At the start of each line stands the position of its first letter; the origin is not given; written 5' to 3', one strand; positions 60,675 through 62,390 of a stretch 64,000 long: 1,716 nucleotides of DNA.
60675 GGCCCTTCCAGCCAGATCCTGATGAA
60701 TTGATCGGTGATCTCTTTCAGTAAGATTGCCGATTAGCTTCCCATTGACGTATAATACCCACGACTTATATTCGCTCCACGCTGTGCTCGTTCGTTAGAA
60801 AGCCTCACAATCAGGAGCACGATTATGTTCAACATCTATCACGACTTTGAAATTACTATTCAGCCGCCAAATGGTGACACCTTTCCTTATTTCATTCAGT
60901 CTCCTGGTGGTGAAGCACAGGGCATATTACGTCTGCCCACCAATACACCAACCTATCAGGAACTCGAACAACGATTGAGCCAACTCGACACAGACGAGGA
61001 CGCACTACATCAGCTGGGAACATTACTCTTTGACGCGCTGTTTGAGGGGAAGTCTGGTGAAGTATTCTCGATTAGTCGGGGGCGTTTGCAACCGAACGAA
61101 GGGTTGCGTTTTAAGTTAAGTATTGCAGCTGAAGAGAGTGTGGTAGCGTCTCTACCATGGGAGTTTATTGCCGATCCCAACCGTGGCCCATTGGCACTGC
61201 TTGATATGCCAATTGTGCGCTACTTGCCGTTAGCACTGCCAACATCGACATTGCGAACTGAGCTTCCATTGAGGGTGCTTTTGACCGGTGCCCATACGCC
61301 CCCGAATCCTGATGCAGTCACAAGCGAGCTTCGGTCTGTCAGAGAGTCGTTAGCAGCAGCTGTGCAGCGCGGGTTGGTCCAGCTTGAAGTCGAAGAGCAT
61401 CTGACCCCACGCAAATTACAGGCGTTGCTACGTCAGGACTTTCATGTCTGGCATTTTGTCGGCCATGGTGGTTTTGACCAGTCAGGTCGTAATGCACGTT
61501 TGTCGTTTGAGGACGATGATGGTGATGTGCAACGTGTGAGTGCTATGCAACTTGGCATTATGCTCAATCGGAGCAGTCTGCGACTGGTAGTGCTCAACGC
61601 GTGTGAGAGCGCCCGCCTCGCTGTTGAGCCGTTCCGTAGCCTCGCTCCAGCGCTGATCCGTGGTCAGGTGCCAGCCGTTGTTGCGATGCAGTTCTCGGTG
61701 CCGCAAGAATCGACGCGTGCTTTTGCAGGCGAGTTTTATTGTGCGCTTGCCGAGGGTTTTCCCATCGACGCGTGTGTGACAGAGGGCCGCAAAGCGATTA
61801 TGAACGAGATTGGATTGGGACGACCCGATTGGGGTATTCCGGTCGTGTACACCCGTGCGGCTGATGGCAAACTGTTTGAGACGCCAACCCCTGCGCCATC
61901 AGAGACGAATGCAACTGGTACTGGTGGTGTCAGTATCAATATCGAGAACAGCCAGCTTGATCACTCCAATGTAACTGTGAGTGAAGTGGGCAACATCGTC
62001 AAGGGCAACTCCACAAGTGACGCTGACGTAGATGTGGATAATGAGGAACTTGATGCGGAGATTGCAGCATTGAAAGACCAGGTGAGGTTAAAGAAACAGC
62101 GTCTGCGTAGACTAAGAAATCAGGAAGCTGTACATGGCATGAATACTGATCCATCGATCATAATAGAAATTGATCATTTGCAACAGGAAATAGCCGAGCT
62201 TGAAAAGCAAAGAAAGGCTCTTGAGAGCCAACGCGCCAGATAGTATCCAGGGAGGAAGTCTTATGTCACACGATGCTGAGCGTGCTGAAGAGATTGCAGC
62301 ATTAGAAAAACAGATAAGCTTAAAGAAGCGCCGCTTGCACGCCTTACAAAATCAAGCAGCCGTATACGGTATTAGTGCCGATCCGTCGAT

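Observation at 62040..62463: The CHAT protein's last ~55 residues are duplicated as the free-standing downstream mini-protein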

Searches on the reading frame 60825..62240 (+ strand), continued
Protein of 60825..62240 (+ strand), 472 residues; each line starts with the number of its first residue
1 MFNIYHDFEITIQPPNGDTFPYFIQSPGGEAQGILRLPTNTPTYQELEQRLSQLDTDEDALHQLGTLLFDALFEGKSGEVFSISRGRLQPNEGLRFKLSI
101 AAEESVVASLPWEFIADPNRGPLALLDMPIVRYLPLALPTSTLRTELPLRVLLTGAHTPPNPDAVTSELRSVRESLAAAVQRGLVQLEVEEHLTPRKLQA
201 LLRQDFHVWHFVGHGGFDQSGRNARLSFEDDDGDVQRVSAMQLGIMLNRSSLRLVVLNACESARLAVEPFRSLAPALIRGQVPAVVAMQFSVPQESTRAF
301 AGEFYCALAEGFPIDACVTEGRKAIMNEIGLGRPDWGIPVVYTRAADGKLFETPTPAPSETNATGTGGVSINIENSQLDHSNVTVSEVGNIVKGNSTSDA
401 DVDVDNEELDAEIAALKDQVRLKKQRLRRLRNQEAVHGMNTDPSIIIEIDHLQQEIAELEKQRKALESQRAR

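Call 86: predict_structure(alignment_id=A5)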
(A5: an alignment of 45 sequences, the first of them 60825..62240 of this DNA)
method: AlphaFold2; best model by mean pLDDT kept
length: 472 residues; sequences in the alignment: 45
mean_pLDDT: 69.5   pTM: 0.42
mean pLDDT of the five models: 69.5, 66.1, 63.1, 61.4, 59.0
residues with pLDDT >= 90: 101; 70-90: 176; 50-70: 74; < 50: 121
segments of 3 or more residues with pLDDT < 50: 125-142, 259-285, 331-403
pLDDT, mean of each block of 10 residues (from residue 1): 76 89 94 92 89 72 89 90 88 79 72 81 50 35 64 77 81 86 88 86 80 72 71 79 61 54 32 44 47 66 75 59 62 41 39 40 34 37 36 34 64 91 96 93 95 97 91 81
secondary structure, 60 per line:
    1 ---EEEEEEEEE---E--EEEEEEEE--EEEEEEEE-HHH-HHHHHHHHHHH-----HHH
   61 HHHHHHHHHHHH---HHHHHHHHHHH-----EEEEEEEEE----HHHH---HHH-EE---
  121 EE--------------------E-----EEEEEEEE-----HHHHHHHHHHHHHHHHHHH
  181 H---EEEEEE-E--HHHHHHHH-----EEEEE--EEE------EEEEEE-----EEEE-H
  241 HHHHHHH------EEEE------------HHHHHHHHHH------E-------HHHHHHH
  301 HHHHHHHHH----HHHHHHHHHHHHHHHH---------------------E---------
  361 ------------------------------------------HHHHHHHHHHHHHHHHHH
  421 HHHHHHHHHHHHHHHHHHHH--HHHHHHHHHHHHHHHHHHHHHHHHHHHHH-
elements in order: E4-12 E19-26 E29-36 H42-52 H58-72 H76-86 E92-100 H105-108 E149-156 H162-181 E185-190 H195-202 E208-212 E215-217 E224-229 E235-238 H240-247 E254-257 H270-279 H294-309 H314-329 H403-440 H443-471
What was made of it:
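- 60825..61094 (+): N-terminal alpha/beta domain (residues 1-90) in front of the protease domain. AlphaFold2 on 45 orthologues: strands 4-36 and helices 42-86, pLDDT about 76-94 (call 86).
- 61815..62033 (+): Linker of about 70 residues (331-403), predicted disordered, that tethers the tail. AlphaFold2 pLDDT <50 for residues 331-403 (call 86).
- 62034..62240 (+): C-terminal alpha-hairpin tail of the CHAT protein. The module proper is residues 412-466 (62058-62222). Helices 403-440 and 443-471 with pLDDT 91-97 (call 86).
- In the full-length model the hairpin has pLDDT above 90 behind a 331-403 segment with pLDDT below 50 (call 86). The tail sits on a long linker predicted to be disordered (call 86). 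The linker is predicted to be disordered (call 86).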

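Call 96: fold_search(model_id=the predicted structure, library=pdb)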
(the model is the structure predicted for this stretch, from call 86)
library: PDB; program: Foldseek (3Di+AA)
matches with E <= 10: 1234; with E <= 0.001: 13
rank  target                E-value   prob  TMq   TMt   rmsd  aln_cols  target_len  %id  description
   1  8tl0_C                2.0e-09  1.00  0.30  0.30  19.2       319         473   20  Structure of activated SAVED-CHAT filament (released 2024-03-06)
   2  8tl0_I                5.0e-08  1.00  0.28  0.28  16.1       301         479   20  Structure of activated SAVED-CHAT filament (released 2024-03-06)
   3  8eey_B                6.9e-07  1.00  0.26  0.18  16.9       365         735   14  Cas7-11 in complex with DR-mismatched target RNA, Csx29 and Csx30 (released 2022-11-16)
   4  7y85_D                3.1e-06  1.00  0.22  0.17  18.1       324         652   11  CryoEM structure of type III-E CRISPR Craspase gRAMP-crRNA in complex with TPR-CHAT protease bound to self RNA target (released 2022-12-14)
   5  8eex_B                4.6e-06  1.00  0.27  0.19  16.8       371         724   13  Cas7-11 in complex with Csx29 (released 2022-11-16)
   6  8rw5                  4.0e-05  1.00  0.26  0.15  14.4       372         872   12  Symmetry expansion of dimeric transmembrane anti-sigma factor DdvA (released 2024-11-06)
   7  8rot_A                1.4e-04  1.00  0.28  0.16  14.1       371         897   12  Cryo-EM structure of the transmembrane anti-sigma factor DdvA (released 2024-11-06)
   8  7wr1_A                2.5e-04  1.00  0.27  0.46   6.1       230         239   13  P32 of caspase-4 C258A mutant in complex with OspC3 C-terminal ankyrin-repeat domain (released 2023-01-25)
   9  7wr4_C                3.3e-04  1.00  0.25  0.41   6.9       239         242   13  Crystal structure of OspC3-calmodulin-caspase-4 complex (released 2023-01-25)
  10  1shl_B                5.0e-04  1.00  0.27  0.58   6.0       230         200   12  CASPASE-7 IN COMPLEX WITH FICA ALLOSTERIC INHIBITOR (released 2004-08-17)
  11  7xn6_A                5.0e-04  1.00  0.26  0.50   6.4       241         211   12  Cryo-EM structure of CopC-CaM-caspase-3 with ADPR-deacylization (released 2022-12-14)
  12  1cvr                  9.3e-04  1.00  0.27  0.29   6.7       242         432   13  Crystal structure of the Arg specific cysteine proteinase gingipain R (RGPB) (released 2000-03-01)
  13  8v4x_C                9.3e-04  0.99  0.24  0.30  10.7       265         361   12  Structure of MALT1 in complex with an allosteric inhibitor (released 2024-05-01)
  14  1shj_B                1.0e-03  1.00  0.27  0.55   6.4       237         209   12  Caspase-7 in complex with DICA allosteric inhibitor (released 2004-08-17)
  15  7wr1_B                1.0e-03  1.00  0.27  0.46   6.2       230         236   13  P32 of caspase-4 C258A mutant in complex with OspC3 C-terminal ankyrin-repeat domain (released 2023-01-25)
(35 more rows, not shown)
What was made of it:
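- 60825..62243 (+): CHAT (caspase-fold) protease gene, 472 aa. Foldseek best matches are SAVED-CHAT, Csx29/TPR-CHAT, DdvA and caspases (call 96).
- On CHAT / clan CD caspase-like peptidases (Pfam PF12770): Foldseek matches SAVED-CHAT, Csx29 and caspases at E=2e-9 to 1e-3 (call 96).
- Assembly-regulated CHAT precedents: the nearest solved structures are an activated SAVED-CHAT filament and Csx29 in the Craspase complex (call 96). The nearest solved CHAT structures are proteases in regulated assemblies (call 96).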

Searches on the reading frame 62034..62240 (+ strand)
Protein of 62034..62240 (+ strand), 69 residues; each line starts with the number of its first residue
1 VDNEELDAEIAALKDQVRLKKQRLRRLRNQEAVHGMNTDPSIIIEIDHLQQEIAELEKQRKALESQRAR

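Call 5: search_protein_families(library=pfam, proteins=[window:62034-62240:+], max_evalue=1)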
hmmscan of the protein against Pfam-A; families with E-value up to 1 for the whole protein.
window:62034-62240:+ (69 aa): 30 families (the best 25 are shown)
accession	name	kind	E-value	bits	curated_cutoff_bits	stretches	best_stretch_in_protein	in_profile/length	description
PF17098.10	Wtap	-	0.0004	20.8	35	1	5-65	15-73/155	WTAP/Mum2p family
PF06005.17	ZapB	-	0.0022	18.9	31.5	1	45-68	19-42/71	Cell division protein ZapB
PF19801.4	DUF6284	-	0.0034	17.8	27.4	2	40-69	33-62/86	Family of unknown function (DUF6284)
PF07544.18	Med9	-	0.0035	17.8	26.9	1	4-30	53-79/80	RNA polymerase II transcription mediator complex subunit 9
PF08946.15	Osmo_CC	-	0.0037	18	24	1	45-66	20-41/46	Osmosensory transporter coiled coil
PF04977.20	DivIC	-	0.0042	17.3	28.9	2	45-67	25-47/80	Septum formation initiator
PF05557.18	MAD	-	0.0073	15.2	30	1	5-67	405-464/661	Mitotic checkpoint protein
PF18504.6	Csm1_N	-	0.0089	16.8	26.3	1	45-68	42-65/70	Csm1 N-terminal domain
PF04102.17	SlyX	-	0.012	16.6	30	0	45-67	32-54/67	SlyX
PF08657.15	DASH_Spc34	-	0.012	15.7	26.7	1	4-61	220-278/280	DASH complex subunit Spc34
PF25764.1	KIF21A_4th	-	0.019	15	33.1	1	2-66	22-83/183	KIF21A-like domain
PF20878.2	REST_helical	-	0.028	15.1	27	1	5-29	30-54/65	Helical region in REST corepressor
PF16888.10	YwqH-like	-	0.031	15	33.7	1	45-66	4-25/123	YwqH-like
PF06156.18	YabA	-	0.033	15.2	30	1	1-64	1-63/103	Initiation control protein YabA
PF18730.6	HEPN_Cthe2314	-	0.038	14.4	27.1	1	3-48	95-137/174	Cthe_2314-like HEPN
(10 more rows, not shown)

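Call 7: search_protein_families(library=ncbifam, proteins=[window:62034-62240:+], max_evalue=1)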
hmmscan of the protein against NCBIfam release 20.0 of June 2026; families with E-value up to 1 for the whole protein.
window:62034-62240:+ (69 aa): 10 families
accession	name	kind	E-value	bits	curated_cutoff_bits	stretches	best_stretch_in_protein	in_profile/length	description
NF047408.1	SA0632_fam_LP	equivalog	0.0046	16.6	70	1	47-67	25-45/68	SA0632 family lipoprotein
NF052320.1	Cbp1_fam_LP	subfamily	0.033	13.7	90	1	2-67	117-174/286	Cbp1 family collagen-binding glycoprotein adhesin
NF045995.1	MAG0865_DivIVA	hypoth_equivalog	0.054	13.6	55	0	45-65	35-55/69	MAG0865 family DivIVA-related protein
NF045487.1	ASRP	equivalog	0.06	11.9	300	1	4-66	200-264/593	archaea-specific SMC-related protein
NF038025.1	dapto_LiaX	exception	0.087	11.5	350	1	4-68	96-158/512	daptomycin-sensing surface protein LiaX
NF043076.1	PHA_gran_PhaM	subfamily_domain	0.25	10.9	38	0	48-65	32-49/52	PhaM family polyhydroxyalkanoate granule multifunctional regulatory protein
TIGR04211.1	SH3_and_anchor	equivalog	0.35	10.5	65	0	44-66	66-88/198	TIGR04211 family SH3 domain-containing protein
NF009644.1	PRK13169.1-5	equivalog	0.43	11.2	130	1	1-66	1-65/116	DNA replication initiation control protein YabA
TIGR02209.1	ftsL_broad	equivalog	0.58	10.1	42.45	0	42-68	29-55/85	cell division protein FtsL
TIGR01554.3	major_cap_HK97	equivalog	0.62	9.1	27.5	1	4-68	2-63/385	phage major capsid protein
